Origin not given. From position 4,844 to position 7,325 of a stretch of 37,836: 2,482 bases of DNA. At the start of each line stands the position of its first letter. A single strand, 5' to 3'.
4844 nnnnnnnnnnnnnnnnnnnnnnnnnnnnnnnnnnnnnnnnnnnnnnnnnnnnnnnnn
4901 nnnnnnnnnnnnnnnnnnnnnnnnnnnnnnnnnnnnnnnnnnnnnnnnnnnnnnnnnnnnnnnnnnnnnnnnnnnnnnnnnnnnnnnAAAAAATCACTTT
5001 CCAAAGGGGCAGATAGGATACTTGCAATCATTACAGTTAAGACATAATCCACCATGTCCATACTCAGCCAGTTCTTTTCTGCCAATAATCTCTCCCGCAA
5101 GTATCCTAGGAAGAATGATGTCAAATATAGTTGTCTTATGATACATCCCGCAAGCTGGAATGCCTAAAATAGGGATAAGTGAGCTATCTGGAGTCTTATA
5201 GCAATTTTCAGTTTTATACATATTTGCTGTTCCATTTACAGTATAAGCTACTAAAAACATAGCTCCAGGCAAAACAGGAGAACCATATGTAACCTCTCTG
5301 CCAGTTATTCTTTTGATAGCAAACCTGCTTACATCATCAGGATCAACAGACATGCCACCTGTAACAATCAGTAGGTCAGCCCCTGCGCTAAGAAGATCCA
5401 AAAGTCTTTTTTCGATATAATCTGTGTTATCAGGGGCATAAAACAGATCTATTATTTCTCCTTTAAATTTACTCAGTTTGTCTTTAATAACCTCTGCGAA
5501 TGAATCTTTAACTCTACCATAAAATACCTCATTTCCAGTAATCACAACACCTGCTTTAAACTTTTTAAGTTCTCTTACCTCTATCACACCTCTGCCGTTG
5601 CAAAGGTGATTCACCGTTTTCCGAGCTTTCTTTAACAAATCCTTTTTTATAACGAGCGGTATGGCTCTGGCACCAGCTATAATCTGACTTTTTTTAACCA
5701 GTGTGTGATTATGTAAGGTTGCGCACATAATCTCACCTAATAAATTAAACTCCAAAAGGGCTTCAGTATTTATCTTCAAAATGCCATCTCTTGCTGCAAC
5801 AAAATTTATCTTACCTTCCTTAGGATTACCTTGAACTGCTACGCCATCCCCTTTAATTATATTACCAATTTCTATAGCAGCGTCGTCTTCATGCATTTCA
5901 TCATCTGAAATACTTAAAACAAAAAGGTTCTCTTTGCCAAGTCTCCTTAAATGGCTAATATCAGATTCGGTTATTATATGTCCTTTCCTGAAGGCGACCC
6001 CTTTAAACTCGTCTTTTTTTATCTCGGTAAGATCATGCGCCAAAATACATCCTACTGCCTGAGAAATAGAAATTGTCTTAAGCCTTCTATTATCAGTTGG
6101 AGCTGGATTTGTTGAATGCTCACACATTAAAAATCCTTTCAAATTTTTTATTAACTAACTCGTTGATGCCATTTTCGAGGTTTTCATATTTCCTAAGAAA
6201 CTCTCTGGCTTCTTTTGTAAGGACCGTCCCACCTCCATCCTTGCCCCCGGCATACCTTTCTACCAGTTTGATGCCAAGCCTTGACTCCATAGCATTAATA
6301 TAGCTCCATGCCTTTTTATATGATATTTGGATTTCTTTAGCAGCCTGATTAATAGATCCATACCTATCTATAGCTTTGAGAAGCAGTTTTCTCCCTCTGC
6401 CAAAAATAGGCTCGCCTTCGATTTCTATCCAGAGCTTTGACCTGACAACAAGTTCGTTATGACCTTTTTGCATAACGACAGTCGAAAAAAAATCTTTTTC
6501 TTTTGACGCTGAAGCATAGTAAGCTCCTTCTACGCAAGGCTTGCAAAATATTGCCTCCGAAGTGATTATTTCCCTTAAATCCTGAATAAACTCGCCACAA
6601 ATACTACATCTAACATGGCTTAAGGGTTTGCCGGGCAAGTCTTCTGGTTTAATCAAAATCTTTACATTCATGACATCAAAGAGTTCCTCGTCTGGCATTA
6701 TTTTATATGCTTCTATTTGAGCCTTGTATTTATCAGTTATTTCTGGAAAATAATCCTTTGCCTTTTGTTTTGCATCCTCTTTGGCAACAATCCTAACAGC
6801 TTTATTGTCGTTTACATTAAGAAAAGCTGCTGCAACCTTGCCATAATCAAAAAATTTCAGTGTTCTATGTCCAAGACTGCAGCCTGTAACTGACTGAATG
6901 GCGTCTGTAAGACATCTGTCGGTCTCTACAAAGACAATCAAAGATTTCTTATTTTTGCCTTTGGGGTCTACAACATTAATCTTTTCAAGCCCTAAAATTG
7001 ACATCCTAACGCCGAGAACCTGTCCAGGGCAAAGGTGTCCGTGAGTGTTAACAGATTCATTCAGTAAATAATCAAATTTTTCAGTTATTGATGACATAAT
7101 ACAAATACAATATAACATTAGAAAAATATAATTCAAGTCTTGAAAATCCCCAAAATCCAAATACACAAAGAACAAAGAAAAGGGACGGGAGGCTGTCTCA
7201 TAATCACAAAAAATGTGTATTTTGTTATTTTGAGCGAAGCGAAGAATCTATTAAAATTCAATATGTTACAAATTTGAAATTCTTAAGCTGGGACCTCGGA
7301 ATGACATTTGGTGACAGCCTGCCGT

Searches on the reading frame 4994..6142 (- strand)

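Call 19: search_protein_families(library=ncbifam, proteins=[window:4994-6142:-], max_evalue=0.00001)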
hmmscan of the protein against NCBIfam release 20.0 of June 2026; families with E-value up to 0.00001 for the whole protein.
window:4994-6142:- (382 aa): 4 families
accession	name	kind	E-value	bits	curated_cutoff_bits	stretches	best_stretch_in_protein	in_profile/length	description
TIGR00177.1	molyb_syn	domain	6.1e-12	45.7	85.35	1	195-284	2-93/148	molybdenum cofactor synthesis domain-containing protein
NF002947.1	PRK03604.1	equivalog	8.3e-09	35.1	285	1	182-284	147-235/301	bifunctional molybdenum cofactor biosynthesis protein MoaC/MoaB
NF001813.0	PRK00549.1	equivalog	1.9e-07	30.5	379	1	196-288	2-93/414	competence/damage-inducible protein A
TIGR00200.1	cinA_nterm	subfamily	3.3e-06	26.1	243.15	1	196-283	3-89/414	CinA family nicotinamide mononucleotide deamidase-related protein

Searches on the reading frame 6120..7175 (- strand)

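Call 19: search_protein_families(library=ncbifam, proteins=[window:6120-7175:-], max_evalue=0.00001)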
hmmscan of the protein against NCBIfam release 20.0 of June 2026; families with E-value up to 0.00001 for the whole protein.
window:6120-7175:- (351 aa): 2 families
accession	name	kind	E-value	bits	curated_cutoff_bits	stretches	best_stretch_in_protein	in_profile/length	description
TIGR00637.1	ModE_repress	subfamily_domain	8.7e-26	89.9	98.5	1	260-346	4-90/100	ModE molybdate transport repressor domain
NF007957.0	PRK10676.1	equivalog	1.7e-16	60.1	369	1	262-334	21-93/263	molybdenum-dependent transcriptional regulator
